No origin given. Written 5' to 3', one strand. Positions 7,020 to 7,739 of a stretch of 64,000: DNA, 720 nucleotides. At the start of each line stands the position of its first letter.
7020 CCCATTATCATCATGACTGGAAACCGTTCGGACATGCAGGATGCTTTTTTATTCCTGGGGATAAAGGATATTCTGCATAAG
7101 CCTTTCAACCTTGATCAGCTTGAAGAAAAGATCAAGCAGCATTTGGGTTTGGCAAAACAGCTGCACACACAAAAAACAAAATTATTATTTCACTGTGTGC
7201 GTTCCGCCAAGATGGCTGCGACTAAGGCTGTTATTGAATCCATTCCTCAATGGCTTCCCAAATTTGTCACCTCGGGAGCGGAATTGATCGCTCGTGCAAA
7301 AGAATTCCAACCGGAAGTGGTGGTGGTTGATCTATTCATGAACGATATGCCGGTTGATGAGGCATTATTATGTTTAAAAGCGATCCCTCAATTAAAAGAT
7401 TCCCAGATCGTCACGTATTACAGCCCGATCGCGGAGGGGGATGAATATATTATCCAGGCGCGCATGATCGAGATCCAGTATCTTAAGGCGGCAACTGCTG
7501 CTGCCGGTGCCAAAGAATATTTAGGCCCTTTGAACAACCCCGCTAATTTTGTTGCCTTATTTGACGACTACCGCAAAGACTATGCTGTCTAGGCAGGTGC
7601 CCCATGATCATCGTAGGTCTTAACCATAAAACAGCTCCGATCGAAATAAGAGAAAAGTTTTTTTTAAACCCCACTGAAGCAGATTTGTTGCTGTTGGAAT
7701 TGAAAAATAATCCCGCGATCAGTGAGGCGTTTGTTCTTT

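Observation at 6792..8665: Output-less tandem receiver protein (REC + pseudo-REC) coupled to a short glutamyl-tRNA reductase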

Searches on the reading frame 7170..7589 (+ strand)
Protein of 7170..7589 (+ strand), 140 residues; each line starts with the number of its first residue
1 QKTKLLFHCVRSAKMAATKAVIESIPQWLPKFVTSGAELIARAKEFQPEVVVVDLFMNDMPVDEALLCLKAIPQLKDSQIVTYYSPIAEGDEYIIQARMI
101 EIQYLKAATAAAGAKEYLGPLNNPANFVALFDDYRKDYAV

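Call 9: search_protein_families(library=pfam, proteins=[window:7182-7589:+], max_evalue=1)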
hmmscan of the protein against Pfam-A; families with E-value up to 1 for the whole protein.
window:7182-7589:+ (136 aa): 1 family
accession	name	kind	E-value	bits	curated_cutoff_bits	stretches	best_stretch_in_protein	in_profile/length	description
PF00072.30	Response_reg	-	0.16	12.6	30.2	1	28-79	27-75/111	Response regulator receiver domain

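Call 49: search_protein_representatives(protein=window:7170-7589:+)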
Query: 140 residues. Proteins with E-value up to 0.001 (for the whole library): 40; up to 1e-10: 12; up to 1e-30: 4. The best 40 are listed.
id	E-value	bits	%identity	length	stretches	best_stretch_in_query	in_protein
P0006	4.1e-71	253.7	81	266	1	1-139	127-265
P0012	2.0e-43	164.2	48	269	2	1-138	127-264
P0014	3.6e-43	163.4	45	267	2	2-138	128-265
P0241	1.5e-33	132.3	53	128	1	18-138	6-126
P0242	4.2e-24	101.7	42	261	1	1-131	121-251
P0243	1.6e-18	83.7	64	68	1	72-139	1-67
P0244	5.7e-17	78.7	36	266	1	20-138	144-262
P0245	6.7e-16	75.2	35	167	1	22-138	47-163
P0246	8.3e-15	71.7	36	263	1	1-138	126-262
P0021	5.6e-13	65.8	32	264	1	2-137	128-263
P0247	2.5e-11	60.4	36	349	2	33-123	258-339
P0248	3.3e-11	60.0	28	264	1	2-135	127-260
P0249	3.9e-10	56.6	45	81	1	63-138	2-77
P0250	9.9e-09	52.0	31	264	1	28-131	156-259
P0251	1.4e-07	48.3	41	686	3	33-82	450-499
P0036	2.0e-06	44.6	27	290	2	24-134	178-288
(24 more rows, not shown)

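Call 58: find_encoding_contigs(protein=P0248, flank=4000, max_places=1)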
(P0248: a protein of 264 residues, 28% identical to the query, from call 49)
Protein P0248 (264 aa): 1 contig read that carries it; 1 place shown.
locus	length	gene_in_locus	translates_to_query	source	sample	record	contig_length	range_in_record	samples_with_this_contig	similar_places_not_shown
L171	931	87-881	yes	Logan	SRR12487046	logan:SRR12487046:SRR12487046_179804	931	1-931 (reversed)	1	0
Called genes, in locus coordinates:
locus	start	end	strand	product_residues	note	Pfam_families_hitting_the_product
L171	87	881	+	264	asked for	PF00072:Response_reg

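Call 59: find_encoding_contigs(protein=P0246, flank=4000, max_places=1)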
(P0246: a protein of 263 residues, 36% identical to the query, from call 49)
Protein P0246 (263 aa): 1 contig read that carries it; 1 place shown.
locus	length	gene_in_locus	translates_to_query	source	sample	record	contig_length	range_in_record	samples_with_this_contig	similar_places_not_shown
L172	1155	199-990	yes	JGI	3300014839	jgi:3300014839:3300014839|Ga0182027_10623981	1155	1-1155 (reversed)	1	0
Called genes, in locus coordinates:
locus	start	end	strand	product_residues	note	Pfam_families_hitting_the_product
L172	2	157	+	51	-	?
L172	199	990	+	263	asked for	PF00072:Response_reg, PF23198:PDE8A_N (faint)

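Call 68: search_solved_structures(query=A3, max_evalue=1, show_alignments=2)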
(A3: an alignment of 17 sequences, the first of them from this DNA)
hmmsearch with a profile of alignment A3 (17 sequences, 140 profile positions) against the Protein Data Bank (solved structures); distinct sequences matched with E-value up to 1: 104 (the best 60 are shown).
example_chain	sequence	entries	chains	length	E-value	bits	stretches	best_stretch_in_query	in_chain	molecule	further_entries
7ve6_A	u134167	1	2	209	3.9e-05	26.7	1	35-76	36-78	Response regulator protein VraR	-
4gvp_A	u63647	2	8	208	4.1e-05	26.7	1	35-76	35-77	Response regulator protein vraR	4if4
9xzo_A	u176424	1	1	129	5.6e-05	26.2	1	3-82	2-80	De novo protein M1X0B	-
1tmy_A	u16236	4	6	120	8.3e-05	25.7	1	19-73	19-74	CHEY PROTEIN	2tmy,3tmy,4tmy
4iga_A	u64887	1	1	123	8.9e-05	25.6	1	19-73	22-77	Chemotaxis protein CheY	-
1u0s_Y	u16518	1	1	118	0.00013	25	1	20-74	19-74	Chemotaxis protein cheY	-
12aw_A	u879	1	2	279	0.00059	22.9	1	26-84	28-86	HYBRID TWO-COMPONENT SYSTEM PROTEIN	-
1k68_A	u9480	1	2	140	0.00093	22.3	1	42-90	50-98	Phytochrome Response Regulator RcpA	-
3t8y_A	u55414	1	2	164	0.0016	21.5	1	17-79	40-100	Chemotaxis response regulator protein-glutamate methylesterase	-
3n53_A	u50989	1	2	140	0.0019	21.2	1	27-88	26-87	Response regulator receiver modulated diguanylate cyclase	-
4qyw_A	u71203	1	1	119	0.0023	21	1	20-73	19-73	Chemotaxis protein CheY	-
6xvu_A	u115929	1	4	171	0.0023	21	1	37-98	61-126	Response regulator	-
1a04_A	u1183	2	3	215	0.0028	20.7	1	7-72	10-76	NITRATE/NITRITE RESPONSE REGULATOR PROTEIN NARL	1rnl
4ja2_A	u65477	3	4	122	0.0031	20.6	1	15-83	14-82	Response regulator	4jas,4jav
2jvj_A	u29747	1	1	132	0.0035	20.4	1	28-95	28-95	Sporulation initiation phosphotransferase F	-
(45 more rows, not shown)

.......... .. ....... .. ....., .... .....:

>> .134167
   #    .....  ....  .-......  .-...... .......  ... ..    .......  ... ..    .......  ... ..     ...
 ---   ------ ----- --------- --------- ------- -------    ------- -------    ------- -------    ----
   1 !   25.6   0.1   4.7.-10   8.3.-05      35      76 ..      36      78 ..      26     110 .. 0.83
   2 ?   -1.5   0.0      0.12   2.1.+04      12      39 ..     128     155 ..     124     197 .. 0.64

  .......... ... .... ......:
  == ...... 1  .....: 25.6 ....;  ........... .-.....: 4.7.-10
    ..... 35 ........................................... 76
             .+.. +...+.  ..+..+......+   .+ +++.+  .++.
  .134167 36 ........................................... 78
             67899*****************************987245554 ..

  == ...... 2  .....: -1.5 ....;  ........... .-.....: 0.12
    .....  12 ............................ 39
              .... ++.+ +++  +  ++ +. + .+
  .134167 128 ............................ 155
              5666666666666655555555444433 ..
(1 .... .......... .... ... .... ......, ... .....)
